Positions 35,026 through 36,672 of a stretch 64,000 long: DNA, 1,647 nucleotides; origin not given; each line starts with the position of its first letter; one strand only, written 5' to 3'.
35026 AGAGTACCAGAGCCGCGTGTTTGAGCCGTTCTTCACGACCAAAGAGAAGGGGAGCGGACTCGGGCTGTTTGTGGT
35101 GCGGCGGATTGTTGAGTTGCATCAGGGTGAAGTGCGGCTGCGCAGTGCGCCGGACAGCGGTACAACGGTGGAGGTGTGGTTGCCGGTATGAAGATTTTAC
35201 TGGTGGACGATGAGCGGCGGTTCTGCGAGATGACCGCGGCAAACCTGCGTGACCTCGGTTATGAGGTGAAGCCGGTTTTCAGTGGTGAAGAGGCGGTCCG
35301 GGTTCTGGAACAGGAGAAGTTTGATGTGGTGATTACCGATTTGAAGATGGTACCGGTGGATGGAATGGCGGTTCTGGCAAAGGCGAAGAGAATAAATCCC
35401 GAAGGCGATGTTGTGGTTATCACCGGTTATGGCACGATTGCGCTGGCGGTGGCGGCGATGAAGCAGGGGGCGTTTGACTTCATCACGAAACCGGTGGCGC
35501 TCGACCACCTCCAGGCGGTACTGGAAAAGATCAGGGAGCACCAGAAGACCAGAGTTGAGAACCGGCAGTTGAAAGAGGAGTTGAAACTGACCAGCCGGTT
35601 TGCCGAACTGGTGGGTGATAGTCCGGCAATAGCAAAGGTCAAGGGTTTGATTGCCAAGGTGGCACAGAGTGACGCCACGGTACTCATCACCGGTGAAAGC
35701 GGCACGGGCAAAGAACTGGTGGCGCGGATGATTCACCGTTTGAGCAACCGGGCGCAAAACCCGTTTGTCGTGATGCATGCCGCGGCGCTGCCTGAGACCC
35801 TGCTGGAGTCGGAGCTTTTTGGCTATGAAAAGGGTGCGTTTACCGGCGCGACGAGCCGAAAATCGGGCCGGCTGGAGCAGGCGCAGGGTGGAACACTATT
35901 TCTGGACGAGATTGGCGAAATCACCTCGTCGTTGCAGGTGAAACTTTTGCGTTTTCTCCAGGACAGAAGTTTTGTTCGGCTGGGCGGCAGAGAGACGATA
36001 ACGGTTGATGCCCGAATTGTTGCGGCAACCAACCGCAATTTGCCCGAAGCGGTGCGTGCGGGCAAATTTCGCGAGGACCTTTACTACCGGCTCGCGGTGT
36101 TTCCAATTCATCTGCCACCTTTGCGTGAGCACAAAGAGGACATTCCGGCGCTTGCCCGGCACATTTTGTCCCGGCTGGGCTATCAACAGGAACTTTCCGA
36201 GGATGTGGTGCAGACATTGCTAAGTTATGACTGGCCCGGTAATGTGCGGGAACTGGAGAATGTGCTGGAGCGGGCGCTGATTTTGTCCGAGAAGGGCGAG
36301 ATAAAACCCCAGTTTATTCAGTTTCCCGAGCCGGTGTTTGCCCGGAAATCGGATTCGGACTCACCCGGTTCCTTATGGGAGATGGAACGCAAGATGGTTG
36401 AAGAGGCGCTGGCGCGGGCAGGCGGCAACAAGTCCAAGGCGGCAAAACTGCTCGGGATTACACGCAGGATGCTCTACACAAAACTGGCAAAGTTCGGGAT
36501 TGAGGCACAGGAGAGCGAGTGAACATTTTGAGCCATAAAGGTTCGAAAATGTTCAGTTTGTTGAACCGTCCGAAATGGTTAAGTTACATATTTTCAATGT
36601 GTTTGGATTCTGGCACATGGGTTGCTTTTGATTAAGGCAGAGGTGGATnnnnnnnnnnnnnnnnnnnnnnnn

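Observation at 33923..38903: Self-contained sigma54 regulon: sensor kinase, NtrC-type activator, consensus -24/-12 promoter, then a secreted 4-repeat helical protein and an OM barrel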

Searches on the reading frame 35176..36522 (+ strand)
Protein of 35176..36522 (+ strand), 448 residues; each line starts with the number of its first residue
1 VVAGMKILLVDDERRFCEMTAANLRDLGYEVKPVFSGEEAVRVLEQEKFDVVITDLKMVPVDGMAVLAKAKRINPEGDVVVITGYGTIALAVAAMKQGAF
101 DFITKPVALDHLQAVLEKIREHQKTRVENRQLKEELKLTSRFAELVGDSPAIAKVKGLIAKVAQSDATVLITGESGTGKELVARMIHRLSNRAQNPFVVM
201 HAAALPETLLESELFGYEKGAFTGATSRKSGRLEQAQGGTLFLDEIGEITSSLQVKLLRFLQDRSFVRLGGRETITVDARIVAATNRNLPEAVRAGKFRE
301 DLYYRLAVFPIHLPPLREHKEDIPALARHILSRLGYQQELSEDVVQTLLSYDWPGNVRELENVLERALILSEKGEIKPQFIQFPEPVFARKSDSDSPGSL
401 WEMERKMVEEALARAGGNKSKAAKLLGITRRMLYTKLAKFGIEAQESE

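Call 3: search_protein_families(library=pfam, proteins=[window:35176-36522:+], max_evalue=0.01)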
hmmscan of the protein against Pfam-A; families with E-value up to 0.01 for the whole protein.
window:35176-36522:+ (448 aa): 13 families
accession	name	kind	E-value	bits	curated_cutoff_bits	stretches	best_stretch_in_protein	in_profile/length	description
PF00158.32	Sigma54_activat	-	1.1e-70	237.1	20.2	1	145-312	1-168/168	Sigma-54 interaction domain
PF14532.12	Sigma54_activ_2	-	2.1e-25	90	25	1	146-316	1-138/138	Sigma-54 interaction domain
PF00072.30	Response_reg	-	1.5e-24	86.7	30.2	1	7-116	1-110/111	Response regulator receiver domain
PF25601.1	AAA_lid_14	-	3.3e-20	72.1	27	1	317-380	1-69/87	AAA+ ATPase lid domain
PF02954.25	HTH_8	-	1e-15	57.6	22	1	399-440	1-42/42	Bacterial regulatory protein, Fis family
PF07728.20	AAA_5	-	5.2e-10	39.9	22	1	169-288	2-124/139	AAA domain (dynein-related subfamily)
PF07724.20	AAA_2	-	3e-05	24.5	27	1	167-288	4-126/166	AAA domain (Cdc48 subfamily)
PF01078.27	Mg_chelatase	-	0.00022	21.1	20.3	0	224-286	93-157/207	Magnesium chelatase, subunit ChlI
PF20030.5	bpMoxR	-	0.00028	20.5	27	1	159-292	26-150/205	MoxR domain in the MoxR-vWA-beta-propeller ternary systems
PF00004.35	AAA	-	0.00075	20.4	21.2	1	169-303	1-128/131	ATPase family associated with various cellular activities (AAA)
PF13191.12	AAA_16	-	0.0019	19.1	32.6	1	145-225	2-86/167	AAA ATPase domain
PF20720.3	nSTAND3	-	0.0068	16.6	27.2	0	161-187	12-38/155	Novel STAND NTPase 3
PF13245.12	AAA_19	-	0.0077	16.8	25.1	0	163-264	8-117/134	AAA domain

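Call 6: search_protein_families(library=ncbifam, proteins=[window:35176-36522:+], max_evalue=1)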
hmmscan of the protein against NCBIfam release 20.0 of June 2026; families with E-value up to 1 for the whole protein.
window:35176-36522:+ (448 aa): 130 families (the best 25 are shown)
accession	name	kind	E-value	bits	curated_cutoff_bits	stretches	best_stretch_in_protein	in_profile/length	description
NF008469.0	PRK11361.1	equivalog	6.8e-130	433.8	714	1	1-444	1-458/461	acetoacetate metabolism transcriptional regulator AtoC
TIGR01818.1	ntrC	equivalog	3.4e-127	425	558.6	2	7-381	1-377/463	nitrogen regulation protein NR(I)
TIGR02915.1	PEP_resp_reg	equivalog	2.3e-123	412.4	502.6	1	8-442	2-444/445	PEP-CTERM-box response regulator transcription factor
NF007689.0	PRK10365.1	equivalog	2.4e-121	405.6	760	1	5-438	6-440/441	sigma-54-dependent response regulator transcription factor ZraR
NF051870.1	NAssimRespRegNtrX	equivalog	7.7e-112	374.5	600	1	6-442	3-452/452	nitrogen assimilation response regulator NtrX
TIGR01817.1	nifA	equivalog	1.8e-111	373.5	528.85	2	114-383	169-440/534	nif-specific transcriptional activator NifA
NF041946.1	LuxO_transreg_Vib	equivalog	1.3e-109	367.1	800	2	10-381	2-376/463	quorum-sensing sigma-54 dependent transcriptional regulator LuxO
NF011695.0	PRK15115.1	equivalog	4e-105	352.2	763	1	5-446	7-442/445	two-component system response regulator GlrR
NF008176.1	PRK10923.1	equivalog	7.3e-103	344.7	620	2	6-379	5-379/469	nitrogen regulation protein NR(I)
NF049963.1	RespRegFlgRCampy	domain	2.3e-102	343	750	1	9-440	5-427/429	fla regulon two-component system response regulator FlgR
NF041552.1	TF_PrdR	equivalog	2.4e-100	336.6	795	1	122-440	246-576/577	sigma-54 dependent transcriptional regulator PrdR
NF050807.1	TransRegFlbDCaul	equivalog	3.7e-97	326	750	1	27-441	23-439/454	sigma-54-dependent transcriptional regulator FlbD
NF003451.0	PRK05022.1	equivalog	2e-96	323.7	476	1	116-439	162-507/512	nitric oxide reductase transcriptional regulator NorR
NF038308.1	RNA_repair_RtcR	equivalog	1.9e-92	310.8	650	1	90-439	125-515/530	RNA repair transcriptional activator RtcR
TIGR02329.1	propionate_PrpR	equivalog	2.8e-92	310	499.2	1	80-438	147-525/526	propionate catabolism operon regulatory protein PrpR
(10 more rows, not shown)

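Call 85: search_protein_families(library=padloc, proteins=[window:35188-36522:+], max_evalue=0.001)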
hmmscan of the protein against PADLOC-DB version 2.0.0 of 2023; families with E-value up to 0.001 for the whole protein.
window:35188-36522:+ (444 aa): 4 families
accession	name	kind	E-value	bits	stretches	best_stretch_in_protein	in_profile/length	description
PDLC01995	RtcR_PspF2--CARF_AAA_HTH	-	2.7e-109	364.5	1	114-439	143-481/481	-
PDLC01994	RtcR_PspF1--CARF_AAA_HTH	-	1.4e-52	177.3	1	134-433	162-465/468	-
PDLC01993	RtcR--CARF_AAA_HTH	-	7.5e-49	164.5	1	147-377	188-432/523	-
PDLC04726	PDC-M60C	-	0.00052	17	0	1-54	1-57/407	-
